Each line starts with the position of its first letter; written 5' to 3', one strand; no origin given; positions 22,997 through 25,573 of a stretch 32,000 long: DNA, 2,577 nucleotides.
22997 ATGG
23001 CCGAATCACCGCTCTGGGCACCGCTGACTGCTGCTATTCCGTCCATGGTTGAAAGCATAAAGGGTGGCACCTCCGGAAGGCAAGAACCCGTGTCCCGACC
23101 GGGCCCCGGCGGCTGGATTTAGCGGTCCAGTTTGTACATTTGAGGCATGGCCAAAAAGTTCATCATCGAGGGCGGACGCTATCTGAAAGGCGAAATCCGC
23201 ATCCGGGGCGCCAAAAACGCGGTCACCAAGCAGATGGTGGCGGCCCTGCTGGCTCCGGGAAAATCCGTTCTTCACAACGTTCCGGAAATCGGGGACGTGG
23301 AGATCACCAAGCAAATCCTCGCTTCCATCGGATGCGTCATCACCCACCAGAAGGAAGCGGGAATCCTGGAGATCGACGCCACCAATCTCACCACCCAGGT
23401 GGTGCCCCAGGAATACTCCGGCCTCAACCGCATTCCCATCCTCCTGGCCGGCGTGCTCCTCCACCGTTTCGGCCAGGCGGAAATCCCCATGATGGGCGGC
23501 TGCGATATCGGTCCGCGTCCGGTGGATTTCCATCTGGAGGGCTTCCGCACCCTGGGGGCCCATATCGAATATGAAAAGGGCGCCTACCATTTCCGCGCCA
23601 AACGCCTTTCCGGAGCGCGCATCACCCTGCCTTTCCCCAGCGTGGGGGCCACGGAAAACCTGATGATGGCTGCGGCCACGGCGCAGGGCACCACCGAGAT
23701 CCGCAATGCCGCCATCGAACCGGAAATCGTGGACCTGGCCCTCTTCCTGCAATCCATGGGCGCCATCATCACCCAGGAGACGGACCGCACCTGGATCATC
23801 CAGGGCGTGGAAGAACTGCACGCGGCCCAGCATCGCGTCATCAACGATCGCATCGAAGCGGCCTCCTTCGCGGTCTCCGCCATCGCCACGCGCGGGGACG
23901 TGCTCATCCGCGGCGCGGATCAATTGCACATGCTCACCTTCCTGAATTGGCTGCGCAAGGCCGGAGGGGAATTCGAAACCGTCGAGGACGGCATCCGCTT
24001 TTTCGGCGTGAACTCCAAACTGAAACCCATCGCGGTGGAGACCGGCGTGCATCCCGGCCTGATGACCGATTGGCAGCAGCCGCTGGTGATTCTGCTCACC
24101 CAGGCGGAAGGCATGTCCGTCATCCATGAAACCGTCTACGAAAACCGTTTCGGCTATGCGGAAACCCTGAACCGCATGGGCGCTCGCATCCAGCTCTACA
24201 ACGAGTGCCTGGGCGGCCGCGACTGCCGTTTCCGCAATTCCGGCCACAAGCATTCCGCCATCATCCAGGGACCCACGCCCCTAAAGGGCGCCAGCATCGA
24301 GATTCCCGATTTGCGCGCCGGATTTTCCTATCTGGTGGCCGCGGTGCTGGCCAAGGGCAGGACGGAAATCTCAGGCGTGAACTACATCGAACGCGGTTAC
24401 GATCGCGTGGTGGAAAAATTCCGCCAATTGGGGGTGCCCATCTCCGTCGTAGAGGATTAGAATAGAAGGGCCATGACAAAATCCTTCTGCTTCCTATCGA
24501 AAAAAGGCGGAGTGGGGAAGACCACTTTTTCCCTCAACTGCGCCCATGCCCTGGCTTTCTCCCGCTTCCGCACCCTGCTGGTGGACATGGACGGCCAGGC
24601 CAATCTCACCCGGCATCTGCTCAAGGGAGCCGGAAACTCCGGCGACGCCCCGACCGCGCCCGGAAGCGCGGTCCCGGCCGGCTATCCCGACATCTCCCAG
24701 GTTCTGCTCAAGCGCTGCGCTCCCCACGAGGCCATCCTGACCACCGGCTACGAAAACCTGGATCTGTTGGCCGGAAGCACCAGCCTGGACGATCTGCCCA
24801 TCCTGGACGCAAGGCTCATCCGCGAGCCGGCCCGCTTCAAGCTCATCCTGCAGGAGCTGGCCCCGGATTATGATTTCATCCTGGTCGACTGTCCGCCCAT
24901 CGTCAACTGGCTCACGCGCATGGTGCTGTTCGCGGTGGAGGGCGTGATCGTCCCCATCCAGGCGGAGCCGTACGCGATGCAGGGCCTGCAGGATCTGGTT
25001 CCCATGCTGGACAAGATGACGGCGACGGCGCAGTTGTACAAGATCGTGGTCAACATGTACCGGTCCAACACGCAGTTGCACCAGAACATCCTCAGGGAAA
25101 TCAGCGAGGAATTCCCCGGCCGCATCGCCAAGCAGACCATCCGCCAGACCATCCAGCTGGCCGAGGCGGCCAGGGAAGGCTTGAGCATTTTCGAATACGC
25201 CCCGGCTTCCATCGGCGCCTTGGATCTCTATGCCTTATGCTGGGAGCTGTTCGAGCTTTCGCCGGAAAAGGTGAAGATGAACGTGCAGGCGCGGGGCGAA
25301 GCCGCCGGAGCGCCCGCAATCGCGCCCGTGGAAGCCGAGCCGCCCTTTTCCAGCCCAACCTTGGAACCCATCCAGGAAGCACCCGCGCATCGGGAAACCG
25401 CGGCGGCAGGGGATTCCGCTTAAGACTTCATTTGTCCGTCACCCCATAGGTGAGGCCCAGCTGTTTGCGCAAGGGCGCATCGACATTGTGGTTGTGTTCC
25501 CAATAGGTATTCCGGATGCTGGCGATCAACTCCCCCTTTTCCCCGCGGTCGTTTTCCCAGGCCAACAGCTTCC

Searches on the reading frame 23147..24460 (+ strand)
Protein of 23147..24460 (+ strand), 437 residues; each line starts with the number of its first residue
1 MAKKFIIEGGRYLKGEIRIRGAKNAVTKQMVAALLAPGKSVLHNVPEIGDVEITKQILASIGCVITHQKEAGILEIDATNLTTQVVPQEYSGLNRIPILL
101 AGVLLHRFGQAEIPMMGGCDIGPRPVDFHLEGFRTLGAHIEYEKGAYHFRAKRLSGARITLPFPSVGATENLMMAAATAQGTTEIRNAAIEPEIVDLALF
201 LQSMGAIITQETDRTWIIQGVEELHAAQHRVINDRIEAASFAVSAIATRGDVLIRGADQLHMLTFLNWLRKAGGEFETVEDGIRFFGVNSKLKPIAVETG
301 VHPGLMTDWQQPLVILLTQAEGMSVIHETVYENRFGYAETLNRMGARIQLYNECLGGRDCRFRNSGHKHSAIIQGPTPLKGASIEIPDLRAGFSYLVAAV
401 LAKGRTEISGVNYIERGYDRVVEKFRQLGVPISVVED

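Call 26: search_protein_families(library=pfam, proteins=[window:23147-24460:+], max_evalue=0.01)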
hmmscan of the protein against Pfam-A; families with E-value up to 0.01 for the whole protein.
window:23147-24460:+ (437 aa): 1 family
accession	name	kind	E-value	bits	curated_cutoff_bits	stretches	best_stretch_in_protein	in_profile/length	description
PF00275.25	EPSP_synthase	-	1e-75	255.5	22.8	1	8-424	2-416/417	EPSP synthase (3-phosphoshikimate 1-carboxyvinyltransferase)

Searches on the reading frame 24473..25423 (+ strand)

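Call 26: search_protein_families(library=pfam, proteins=[window:24473-25423:+], max_evalue=0.01)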
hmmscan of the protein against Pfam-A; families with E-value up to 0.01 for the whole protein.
window:24473-25423:+ (316 aa): 7 families
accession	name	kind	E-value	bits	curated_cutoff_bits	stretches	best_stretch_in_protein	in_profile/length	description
PF13614.12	AAA_31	-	4.9e-36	124.7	27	1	3-185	2-170/177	AAA domain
PF01656.29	CbiA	-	2.5e-18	66.7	25.4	1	7-238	3-124/125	CobQ/CobB/MinD/ParA nucleotide binding domain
PF06564.18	CBP_BcsQ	-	2.9e-09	37.2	21.3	1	95-255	78-229/234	Cellulose biosynthesis protein BcsQ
PF10609.15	ParA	-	8.6e-07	29.1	27.1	1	5-40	6-41/246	NUBPL iron-transfer P-loop NTPase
PF09140.17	MipZ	-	8.6e-06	25.7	20.7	0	120-163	87-130/262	ATPase MipZ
PF02374.21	ArsA_ATPase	-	3.2e-05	23.7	24.3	1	5-45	3-43/305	Anion-transporting ATPase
PF00142.24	Fer4_NifH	-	0.002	18.1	25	1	10-53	7-50/271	4Fe-4S iron sulfur cluster binding proteins, NifH/frxC family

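Call 96: search_protein_families(library=ncbifam, proteins=[window:24473-25423:+], max_evalue=0.01)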
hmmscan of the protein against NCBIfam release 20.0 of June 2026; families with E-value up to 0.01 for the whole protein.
window:24473-25423:+ (316 aa): 21 families
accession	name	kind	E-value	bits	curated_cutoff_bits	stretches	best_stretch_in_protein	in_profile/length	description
NF041546.1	ParA_partition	equivalog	1.3e-26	93.5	180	2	126-255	70-200/203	ParA family partition ATPase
TIGR03371.1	cellulose_yhjQ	equivalog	1.2e-18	67.5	157.85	2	126-255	107-237/246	cellulose biosynthesis protein BcsQ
TIGR03453.1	partition_RepA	equivalog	9e-16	57.7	348.45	1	11-179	113-281/387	plasmid partitioning protein RepA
TIGR01968.1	minD_bact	equivalog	6.3e-13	48.7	212.9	2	74-205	59-182/261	septum site-determining protein MinD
NF041283.1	PrgP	equivalog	6.4e-13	48.7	400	1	8-247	8-246/297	ParA superfamily DNA segregation protein PrgP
TIGR01007.1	eps_fam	subfamily_domain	3.7e-11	43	108.05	1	3-194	18-188/204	polysaccharide biosynthesis tyrosine autokinase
NF010443.0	PRK13869.1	subfamily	6.1e-10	38.4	446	1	10-166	129-285/405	plasmid-partitioning protein RepA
TIGR01969.1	minD_arch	subfamily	1.6e-09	37.3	201.75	2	118-261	94-232/251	cell division ATPase MinD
NF047398.1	AAA_KGGVGR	domain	2.5e-06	28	90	1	4-40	4-40/190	KGGVGR-motif variant AAA ATPase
NF041417.1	ArsA_halo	exception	1.2e-05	24.3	800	1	3-46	12-55/617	arsenical pump-driving ATPase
NF010259.0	PRK13705.1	equivalog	2.1e-05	23.7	725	0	123-188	225-290/388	plasmid-partitioning protein SopA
TIGR01287.1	nifH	equivalog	0.00018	20.9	394.35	1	10-52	7-49/275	nitrogenase iron protein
NF033200.1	F430_CfbC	exception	0.00023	20.6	402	1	10-53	7-50/260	Ni-sirohydrochlorin a,c-diamide reductive cyclase ATP-dependent reductase subunit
TIGR03018.1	pepcterm_TyrKin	hypoth_equivalog_domain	0.0003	20.2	230.65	0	84-185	103-202/207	XrtA-associated tyrosine autokinase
NF053622.1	ATPseBagAMYCTU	equivalog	0.00032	20.2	400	1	7-46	11-50/325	ATPase BagA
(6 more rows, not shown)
